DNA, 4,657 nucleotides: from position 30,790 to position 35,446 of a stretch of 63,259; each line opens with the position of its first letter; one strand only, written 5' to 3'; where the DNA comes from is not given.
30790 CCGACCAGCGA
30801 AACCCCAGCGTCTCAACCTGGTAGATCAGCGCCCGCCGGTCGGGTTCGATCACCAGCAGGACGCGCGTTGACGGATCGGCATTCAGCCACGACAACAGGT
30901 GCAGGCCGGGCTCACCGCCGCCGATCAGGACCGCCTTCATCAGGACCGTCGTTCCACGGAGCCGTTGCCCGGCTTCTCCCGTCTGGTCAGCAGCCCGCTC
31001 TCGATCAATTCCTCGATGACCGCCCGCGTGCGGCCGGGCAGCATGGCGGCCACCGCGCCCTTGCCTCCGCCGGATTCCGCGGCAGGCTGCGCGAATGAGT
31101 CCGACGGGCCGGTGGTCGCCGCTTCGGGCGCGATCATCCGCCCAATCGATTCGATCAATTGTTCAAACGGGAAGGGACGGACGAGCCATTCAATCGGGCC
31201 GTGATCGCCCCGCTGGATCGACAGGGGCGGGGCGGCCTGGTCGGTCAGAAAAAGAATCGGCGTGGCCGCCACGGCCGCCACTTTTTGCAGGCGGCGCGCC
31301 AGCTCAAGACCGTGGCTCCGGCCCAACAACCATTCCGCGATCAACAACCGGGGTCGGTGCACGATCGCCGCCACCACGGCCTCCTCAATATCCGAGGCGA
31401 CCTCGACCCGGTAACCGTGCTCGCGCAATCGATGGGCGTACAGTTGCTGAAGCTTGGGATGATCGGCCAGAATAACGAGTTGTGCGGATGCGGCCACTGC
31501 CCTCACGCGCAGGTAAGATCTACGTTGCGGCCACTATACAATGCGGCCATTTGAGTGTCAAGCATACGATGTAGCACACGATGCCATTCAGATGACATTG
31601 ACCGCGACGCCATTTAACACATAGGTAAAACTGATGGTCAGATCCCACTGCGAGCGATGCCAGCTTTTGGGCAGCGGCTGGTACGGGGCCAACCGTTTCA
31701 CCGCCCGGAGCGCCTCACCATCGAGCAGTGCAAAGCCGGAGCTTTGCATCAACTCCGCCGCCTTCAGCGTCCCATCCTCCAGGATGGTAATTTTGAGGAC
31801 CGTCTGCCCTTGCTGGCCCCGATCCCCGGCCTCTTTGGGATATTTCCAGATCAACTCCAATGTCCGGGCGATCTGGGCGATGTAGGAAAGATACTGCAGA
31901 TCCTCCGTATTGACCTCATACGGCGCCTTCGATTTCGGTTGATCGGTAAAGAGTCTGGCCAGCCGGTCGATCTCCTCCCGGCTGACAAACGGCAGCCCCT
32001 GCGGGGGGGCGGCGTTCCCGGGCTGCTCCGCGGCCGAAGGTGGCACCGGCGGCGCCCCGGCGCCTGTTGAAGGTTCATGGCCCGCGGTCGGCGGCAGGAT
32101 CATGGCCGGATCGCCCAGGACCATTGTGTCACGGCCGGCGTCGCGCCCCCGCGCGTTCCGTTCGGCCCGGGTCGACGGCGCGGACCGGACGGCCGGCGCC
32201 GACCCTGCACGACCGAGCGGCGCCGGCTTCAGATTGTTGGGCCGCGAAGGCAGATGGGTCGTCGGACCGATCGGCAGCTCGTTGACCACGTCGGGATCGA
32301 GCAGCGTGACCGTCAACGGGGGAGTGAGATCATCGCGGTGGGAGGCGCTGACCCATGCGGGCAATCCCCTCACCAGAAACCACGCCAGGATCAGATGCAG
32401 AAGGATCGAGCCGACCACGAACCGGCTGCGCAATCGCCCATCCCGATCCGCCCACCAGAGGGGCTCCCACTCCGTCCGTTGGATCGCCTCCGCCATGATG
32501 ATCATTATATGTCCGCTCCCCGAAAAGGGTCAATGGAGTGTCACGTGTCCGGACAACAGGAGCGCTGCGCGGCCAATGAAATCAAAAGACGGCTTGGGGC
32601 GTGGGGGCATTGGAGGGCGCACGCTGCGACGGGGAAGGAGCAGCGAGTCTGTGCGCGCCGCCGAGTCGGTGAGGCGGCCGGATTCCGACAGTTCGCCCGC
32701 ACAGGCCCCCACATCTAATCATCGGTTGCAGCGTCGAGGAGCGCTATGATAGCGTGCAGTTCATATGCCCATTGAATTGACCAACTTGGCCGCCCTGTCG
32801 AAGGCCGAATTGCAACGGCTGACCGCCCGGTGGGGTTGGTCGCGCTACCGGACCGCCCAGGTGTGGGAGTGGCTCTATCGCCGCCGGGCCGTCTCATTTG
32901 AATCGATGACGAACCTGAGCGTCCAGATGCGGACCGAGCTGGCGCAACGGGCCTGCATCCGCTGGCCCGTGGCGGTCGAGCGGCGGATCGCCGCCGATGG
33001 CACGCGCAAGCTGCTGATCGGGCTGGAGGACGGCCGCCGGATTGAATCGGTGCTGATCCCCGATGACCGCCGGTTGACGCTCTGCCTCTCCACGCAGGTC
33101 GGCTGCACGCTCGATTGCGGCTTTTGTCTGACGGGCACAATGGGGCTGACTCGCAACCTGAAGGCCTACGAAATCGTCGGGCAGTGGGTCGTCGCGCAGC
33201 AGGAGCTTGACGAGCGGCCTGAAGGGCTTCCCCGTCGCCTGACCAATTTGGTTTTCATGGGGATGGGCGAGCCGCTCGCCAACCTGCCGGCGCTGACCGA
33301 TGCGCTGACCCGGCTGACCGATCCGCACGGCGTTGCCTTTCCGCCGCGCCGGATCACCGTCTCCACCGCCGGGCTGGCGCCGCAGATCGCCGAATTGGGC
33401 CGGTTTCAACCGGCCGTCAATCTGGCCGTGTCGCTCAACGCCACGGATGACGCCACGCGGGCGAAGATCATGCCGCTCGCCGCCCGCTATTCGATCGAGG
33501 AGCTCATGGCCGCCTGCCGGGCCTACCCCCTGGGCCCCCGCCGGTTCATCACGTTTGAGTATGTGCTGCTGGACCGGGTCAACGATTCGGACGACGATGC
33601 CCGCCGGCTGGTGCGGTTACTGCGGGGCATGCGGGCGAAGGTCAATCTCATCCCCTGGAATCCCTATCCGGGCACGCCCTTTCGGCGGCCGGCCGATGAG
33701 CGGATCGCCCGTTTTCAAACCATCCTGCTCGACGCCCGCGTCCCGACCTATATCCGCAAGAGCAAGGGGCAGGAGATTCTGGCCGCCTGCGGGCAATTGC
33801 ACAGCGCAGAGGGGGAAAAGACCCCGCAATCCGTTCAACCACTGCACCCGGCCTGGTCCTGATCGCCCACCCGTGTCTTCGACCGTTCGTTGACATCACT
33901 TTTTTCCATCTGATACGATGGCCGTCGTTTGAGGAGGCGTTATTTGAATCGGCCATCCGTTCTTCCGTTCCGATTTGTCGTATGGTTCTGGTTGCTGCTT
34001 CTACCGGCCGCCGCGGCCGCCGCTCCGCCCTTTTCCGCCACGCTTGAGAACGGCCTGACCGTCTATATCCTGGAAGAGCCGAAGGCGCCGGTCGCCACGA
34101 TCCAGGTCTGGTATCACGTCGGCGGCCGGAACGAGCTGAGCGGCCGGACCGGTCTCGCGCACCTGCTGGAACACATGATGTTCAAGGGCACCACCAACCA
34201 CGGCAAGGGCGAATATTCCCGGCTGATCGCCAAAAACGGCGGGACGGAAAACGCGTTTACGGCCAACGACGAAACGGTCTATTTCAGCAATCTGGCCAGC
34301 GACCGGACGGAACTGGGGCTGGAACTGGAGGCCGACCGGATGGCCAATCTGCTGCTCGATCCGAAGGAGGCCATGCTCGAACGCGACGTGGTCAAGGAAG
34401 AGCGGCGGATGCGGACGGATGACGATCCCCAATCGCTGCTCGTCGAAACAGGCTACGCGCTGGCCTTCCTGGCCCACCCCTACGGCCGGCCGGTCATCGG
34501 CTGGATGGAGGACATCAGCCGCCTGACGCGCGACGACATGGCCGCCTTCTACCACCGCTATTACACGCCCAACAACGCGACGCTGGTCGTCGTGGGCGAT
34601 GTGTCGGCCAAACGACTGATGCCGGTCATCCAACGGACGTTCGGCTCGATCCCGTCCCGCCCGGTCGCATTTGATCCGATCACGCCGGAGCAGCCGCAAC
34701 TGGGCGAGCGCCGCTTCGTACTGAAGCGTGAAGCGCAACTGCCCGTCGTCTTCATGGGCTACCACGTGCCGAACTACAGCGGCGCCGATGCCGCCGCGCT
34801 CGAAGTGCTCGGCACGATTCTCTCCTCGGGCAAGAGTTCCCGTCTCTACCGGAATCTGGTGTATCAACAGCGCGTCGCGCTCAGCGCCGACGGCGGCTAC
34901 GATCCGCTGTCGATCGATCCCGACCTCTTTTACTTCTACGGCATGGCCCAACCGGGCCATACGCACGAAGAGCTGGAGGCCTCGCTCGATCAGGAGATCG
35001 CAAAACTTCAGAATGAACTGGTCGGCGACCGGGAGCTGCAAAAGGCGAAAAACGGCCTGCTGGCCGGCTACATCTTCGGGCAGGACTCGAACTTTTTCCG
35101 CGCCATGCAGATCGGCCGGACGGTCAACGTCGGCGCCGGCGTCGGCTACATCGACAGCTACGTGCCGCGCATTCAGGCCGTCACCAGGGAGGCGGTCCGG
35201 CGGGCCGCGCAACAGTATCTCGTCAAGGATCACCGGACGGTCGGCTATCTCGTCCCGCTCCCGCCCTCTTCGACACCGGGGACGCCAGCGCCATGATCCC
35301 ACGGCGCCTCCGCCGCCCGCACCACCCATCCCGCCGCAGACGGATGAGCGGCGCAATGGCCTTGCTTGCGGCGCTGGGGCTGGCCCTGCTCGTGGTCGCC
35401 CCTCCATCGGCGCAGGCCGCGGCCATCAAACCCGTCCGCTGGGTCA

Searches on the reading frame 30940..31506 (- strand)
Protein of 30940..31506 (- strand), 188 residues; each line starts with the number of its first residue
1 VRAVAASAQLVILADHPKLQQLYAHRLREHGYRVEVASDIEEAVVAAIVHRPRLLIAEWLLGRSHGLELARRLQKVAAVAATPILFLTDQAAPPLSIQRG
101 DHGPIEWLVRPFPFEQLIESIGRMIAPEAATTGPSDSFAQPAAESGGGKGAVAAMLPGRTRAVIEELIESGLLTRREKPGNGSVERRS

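Call 81: search_protein_families(library=pfam, proteins=[window:30940-31506:-], max_evalue=1e-8)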
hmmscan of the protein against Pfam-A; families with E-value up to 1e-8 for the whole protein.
window:30940-31506:- (188 aa): 1 family
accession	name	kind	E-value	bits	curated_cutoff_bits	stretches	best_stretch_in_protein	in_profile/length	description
PF00072.30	Response_reg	-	1.4e-11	44.9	30.2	1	12-121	3-110/111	Response regulator receiver domain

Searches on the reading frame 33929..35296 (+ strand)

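Call 81: search_protein_families(library=pfam, proteins=[window:33929-35296:+], max_evalue=1e-8)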
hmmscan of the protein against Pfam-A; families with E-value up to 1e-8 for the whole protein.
window:33929-35296:+ (455 aa): 2 families
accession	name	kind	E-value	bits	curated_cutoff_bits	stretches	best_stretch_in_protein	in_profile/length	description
PF05193.26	Peptidase_M16_C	-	7.7e-38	130.6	23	1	199-377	2-181/181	Peptidase M16 inactive domain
PF00675.25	Peptidase_M16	-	1.3e-25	90.5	22.3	1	46-190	3-146/149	Insulinase (Peptidase family M16)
